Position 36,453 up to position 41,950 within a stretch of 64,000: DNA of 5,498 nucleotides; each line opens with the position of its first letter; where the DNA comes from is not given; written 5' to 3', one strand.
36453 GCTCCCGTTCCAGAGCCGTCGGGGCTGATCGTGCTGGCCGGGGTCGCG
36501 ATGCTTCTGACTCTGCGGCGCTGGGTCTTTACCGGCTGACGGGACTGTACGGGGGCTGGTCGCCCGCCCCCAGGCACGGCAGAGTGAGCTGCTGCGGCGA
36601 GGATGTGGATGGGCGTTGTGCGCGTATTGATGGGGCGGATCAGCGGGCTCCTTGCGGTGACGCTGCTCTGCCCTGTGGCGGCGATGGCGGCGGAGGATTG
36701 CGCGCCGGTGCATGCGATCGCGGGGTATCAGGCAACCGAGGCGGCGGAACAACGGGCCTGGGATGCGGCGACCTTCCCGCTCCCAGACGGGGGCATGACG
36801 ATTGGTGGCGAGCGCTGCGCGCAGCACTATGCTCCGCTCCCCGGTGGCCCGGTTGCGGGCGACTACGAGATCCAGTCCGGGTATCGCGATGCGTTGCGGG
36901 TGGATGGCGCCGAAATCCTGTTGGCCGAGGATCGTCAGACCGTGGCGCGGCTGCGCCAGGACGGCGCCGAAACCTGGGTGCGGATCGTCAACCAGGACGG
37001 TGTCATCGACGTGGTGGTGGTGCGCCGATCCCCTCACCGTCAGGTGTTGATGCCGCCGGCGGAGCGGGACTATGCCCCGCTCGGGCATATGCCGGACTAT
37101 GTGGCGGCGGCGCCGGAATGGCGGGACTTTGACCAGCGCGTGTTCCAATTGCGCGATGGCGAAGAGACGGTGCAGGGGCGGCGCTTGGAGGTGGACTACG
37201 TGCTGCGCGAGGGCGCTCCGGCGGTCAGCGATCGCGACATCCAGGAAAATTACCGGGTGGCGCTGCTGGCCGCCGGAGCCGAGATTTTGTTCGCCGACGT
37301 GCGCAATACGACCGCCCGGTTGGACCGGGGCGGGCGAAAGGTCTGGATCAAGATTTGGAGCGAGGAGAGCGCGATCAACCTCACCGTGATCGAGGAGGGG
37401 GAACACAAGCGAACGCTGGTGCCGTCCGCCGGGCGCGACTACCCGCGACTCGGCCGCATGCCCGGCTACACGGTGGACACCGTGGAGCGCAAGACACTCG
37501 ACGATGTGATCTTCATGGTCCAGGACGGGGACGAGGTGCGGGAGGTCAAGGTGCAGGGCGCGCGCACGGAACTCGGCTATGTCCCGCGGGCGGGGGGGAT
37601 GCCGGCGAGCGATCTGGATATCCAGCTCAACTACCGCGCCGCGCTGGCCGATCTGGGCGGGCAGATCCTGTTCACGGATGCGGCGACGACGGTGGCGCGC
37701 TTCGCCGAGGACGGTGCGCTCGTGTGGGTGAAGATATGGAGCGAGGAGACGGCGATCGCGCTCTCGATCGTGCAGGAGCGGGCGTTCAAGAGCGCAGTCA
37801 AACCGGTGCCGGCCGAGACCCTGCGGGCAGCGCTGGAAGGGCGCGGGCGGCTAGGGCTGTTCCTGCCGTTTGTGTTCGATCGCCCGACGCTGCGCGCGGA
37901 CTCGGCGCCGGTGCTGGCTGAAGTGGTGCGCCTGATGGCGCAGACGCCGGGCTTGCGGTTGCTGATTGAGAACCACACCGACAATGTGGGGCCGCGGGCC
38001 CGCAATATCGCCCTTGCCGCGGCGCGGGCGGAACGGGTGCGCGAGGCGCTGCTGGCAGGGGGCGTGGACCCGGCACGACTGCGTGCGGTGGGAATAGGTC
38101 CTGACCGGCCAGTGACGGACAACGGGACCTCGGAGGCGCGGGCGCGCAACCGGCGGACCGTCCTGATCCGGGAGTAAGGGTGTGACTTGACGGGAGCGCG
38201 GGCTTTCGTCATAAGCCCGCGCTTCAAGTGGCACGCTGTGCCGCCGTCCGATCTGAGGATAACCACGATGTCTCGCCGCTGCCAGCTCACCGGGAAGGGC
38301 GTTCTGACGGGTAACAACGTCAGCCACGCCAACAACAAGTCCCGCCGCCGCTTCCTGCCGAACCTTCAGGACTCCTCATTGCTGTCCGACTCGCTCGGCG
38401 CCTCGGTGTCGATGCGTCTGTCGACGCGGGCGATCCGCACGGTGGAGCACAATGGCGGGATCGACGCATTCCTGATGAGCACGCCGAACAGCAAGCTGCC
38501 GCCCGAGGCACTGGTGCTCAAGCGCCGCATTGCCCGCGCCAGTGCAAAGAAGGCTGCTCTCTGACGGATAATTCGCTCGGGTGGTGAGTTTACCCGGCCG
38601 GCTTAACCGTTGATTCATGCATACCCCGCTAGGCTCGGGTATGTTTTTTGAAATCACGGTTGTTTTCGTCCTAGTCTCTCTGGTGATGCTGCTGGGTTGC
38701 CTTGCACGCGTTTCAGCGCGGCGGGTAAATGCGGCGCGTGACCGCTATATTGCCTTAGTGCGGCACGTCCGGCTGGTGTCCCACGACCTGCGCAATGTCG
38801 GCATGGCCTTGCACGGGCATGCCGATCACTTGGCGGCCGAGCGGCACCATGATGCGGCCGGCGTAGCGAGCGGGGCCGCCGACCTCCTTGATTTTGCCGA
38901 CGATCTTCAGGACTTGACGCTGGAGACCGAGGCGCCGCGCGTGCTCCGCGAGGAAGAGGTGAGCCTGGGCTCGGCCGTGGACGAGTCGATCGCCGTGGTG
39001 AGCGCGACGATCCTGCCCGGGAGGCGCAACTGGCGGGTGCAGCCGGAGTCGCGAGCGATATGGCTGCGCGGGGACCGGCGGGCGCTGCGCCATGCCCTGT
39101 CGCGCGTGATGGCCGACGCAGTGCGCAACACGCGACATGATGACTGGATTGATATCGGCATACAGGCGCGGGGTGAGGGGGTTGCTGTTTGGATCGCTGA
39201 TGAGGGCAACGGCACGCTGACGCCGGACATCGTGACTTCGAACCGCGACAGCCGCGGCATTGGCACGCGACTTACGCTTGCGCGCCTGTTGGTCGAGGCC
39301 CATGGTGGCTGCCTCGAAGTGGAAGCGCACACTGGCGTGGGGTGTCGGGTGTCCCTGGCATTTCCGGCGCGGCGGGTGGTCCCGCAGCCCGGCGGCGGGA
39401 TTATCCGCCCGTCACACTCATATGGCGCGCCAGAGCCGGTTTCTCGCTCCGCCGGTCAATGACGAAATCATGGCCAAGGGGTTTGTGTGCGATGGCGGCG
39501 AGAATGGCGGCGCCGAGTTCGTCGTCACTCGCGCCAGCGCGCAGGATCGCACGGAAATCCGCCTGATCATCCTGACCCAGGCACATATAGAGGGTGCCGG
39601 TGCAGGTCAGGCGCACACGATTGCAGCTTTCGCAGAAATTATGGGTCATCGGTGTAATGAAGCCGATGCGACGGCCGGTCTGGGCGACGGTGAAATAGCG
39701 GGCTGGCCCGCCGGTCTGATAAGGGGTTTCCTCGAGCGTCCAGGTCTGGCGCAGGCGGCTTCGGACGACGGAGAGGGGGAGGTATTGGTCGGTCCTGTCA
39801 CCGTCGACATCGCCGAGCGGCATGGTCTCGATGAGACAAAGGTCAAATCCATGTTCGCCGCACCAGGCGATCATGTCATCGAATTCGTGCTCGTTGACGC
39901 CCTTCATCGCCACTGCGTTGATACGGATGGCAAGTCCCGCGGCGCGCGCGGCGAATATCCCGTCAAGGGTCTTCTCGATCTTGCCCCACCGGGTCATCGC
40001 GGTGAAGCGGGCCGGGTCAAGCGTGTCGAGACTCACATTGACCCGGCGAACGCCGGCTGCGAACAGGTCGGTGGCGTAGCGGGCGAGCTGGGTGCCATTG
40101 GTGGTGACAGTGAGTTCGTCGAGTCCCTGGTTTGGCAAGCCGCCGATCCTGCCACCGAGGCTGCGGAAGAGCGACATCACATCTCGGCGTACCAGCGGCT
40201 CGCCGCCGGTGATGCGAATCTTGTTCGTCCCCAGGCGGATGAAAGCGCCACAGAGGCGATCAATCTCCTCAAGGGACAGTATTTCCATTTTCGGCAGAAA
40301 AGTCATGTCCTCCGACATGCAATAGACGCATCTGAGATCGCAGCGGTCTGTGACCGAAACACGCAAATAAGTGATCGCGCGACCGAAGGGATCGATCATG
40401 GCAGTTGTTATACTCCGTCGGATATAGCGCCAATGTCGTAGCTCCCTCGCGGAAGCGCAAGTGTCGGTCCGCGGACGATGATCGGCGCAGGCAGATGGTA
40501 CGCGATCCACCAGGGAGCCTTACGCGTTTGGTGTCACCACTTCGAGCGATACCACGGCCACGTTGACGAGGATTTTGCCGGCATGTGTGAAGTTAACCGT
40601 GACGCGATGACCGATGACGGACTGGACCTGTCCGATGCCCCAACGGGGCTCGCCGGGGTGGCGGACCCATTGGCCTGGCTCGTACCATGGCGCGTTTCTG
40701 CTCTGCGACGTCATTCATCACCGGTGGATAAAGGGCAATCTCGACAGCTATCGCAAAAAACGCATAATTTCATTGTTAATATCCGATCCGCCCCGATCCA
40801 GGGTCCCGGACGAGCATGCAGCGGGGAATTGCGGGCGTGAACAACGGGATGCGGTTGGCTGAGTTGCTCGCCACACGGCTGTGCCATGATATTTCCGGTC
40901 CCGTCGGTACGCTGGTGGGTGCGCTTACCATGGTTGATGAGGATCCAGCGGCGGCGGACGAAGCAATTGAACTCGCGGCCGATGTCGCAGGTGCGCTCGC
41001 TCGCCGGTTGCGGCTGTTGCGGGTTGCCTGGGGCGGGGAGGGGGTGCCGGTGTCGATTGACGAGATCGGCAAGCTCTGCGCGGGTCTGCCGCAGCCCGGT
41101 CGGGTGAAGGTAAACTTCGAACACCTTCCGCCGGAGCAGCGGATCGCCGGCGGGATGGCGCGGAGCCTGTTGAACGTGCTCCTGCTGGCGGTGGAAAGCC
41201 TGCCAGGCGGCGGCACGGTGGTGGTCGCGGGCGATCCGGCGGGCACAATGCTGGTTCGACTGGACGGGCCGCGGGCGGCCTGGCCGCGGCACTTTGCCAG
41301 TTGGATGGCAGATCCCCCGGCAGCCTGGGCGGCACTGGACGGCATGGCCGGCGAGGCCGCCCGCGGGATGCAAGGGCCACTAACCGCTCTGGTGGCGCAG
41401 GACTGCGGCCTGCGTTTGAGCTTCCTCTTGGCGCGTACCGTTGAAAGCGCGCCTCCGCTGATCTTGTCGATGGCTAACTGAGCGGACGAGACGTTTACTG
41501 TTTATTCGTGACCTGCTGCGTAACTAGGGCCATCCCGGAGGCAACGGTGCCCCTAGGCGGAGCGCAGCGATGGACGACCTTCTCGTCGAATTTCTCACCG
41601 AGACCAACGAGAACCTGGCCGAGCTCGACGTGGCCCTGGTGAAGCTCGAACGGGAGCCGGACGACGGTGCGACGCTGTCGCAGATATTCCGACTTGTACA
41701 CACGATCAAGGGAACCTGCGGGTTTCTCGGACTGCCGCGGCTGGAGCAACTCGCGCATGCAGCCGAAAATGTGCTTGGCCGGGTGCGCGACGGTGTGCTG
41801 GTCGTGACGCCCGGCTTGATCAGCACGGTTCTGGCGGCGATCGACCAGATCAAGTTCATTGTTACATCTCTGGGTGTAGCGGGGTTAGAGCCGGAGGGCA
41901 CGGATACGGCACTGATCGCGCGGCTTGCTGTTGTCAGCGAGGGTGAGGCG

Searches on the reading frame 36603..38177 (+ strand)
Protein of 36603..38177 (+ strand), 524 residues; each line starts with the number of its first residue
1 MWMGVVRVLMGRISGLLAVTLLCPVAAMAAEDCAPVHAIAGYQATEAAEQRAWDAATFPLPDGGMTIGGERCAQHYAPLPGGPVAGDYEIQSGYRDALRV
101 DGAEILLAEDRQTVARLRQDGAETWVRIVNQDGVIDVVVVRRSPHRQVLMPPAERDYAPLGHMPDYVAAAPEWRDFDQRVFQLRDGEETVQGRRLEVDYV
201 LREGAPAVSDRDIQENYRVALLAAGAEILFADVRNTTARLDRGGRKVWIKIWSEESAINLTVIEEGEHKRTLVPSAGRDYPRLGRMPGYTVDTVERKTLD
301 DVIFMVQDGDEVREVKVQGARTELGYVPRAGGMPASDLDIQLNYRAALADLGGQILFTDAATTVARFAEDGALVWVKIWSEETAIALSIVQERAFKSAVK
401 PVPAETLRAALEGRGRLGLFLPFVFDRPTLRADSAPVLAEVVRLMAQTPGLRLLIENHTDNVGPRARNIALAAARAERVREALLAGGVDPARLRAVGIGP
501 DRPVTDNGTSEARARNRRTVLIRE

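Call 7: search_protein_families(library=pfam, proteins=[window:36603-38177:+], max_evalue=0.001)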
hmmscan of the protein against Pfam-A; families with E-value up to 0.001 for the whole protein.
window:36603-38177:+ (524 aa): 1 family
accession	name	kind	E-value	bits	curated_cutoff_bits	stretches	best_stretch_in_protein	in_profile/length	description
PF00691.25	OmpA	-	1.8e-17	63.9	27.2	1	423-517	2-98/98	OmpA family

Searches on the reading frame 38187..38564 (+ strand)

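Call 7: search_protein_families(library=pfam, proteins=[window:38187-38564:+], max_evalue=0.001)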
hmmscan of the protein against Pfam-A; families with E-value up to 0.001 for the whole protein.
window:38187-38564:+ (125 aa): 1 family
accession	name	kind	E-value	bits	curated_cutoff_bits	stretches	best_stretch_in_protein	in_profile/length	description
PF00830.24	Ribosomal_L28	-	3.5e-25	88.2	27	1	30-88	1-59/60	Ribosomal L28 family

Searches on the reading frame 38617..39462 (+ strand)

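Call 7: search_protein_families(library=pfam, proteins=[window:38617-39462:+], max_evalue=0.001)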
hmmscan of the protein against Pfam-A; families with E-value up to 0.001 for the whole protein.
window:38617-39462:+ (281 aa): 1 family
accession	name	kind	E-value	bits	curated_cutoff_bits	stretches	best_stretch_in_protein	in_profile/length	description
PF02518.31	HATPase_c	-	6.7e-09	36.6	26.4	1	152-252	1-110/111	Histidine kinase-, DNA gyrase B-, and HSP90-like ATPase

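Call 20: search_protein_families(library=ncbifam, proteins=[window:38617-39462:+], max_evalue=0.01)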
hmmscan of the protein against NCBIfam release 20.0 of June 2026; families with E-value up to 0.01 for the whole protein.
window:38617-39462:+ (281 aa): 27 families (the best 25 are shown)
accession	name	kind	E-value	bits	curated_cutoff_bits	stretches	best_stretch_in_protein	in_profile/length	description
TIGR02966.1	phoR_proteo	equivalog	2.5e-10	39.9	334.2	1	52-248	119-332/333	phosphate regulon sensor histidine kinase PhoR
NF008468.0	PRK11360.1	equivalog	3e-09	35.8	646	1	30-253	379-610/616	two-component system sensor histidine kinase AtoS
NF046044.1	PnpS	equivalog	4e-08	32.7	400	1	54-250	177-390/390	two-component system histidine kinase PnpS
NF007688.0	PRK10364.1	equivalog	1.1e-07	31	479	1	41-251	234-451/460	two-component system sensor histidine kinase ZraS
TIGR01386.1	cztS_silS_copS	subfamily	1.7e-06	27.3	292.55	1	139-250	337-457/457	heavy metal sensor histidine kinase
TIGR02916.1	PEP_his_kin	equivalog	8.1e-06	24.7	300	1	45-250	473-679/679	XrtA/PEP-CTERM system histidine kinase PrsK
NF008312.0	PRK11100.1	equivalog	1.7e-05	23.8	356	1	106-251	319-474/477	two-component system sensor histidine kinase CreC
NF047874.1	MASE3_PAS_HK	subfamily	2.5e-05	23.2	560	1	168-254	531-627/655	MASE3 domain-containing sensor histidine kinase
NF033092.0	HK_WalK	equivalog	0.00012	20.8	725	1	140-250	472-593/594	cell wall metabolism sensor histidine kinase WalK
NF008235.0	PRK11006.1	equivalog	0.00025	20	390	1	148-256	309-428/431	phosphate regulon sensor histidine kinase PhoR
NF041880.1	EPS_EpsF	equivalog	0.00039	19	900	1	68-239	303-479/492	response regulator EpsF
NF041777.1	sens_FixL_Rhizob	equivalog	0.00056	18.7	850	1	168-251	403-481/485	sensor protein FixL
NF038348.1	T2SS_HK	subfamily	0.00074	18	450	1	168-252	494-574/574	histidine kinase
TIGR02938.1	nifL_nitrog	equivalog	0.00091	17.8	242.45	1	115-250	346-493/494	nitrogen fixation negative regulator NifL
NF010076.0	PRK13557.1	subfamily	0.001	17.6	631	1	175-252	311-395/540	histidine kinase famiy protein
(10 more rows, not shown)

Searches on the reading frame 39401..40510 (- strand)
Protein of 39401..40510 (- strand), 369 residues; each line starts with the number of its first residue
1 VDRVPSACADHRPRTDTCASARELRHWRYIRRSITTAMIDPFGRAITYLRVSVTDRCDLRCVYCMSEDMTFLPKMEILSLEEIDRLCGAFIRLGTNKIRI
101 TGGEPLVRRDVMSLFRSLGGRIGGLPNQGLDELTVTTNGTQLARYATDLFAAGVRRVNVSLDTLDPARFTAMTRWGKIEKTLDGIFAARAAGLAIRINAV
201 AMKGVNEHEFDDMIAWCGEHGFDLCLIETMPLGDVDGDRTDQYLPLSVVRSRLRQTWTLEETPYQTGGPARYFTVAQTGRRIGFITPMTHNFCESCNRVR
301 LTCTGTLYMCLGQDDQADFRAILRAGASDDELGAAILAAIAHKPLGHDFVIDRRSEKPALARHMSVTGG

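Call 3: search_protein_families(library=pfam, proteins=[window:39401-40510:-], max_evalue=0.01)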
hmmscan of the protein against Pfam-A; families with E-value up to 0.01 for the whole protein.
window:39401-40510:- (369 aa): 3 families
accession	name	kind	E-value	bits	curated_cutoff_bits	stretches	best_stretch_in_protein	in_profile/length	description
PF06463.18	Mob_synth_C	-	1.6e-38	132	37.4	1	223-348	2-127/128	Molybdenum Cofactor Synthesis C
PF04055.27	Radical_SAM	-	2.9e-31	109.3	29.5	1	51-216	1-165/166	Radical SAM superfamily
PF13353.11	Fer4_12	-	0.0018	19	22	1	55-111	13-69/137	4Fe-4S single cluster domain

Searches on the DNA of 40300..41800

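Call 62: search_rna_families(source=window, start=40300, end=41800, threshold=evalue, max_evalue=1)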
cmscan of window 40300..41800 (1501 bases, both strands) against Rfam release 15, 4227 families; matches with E-value up to 1: 0.
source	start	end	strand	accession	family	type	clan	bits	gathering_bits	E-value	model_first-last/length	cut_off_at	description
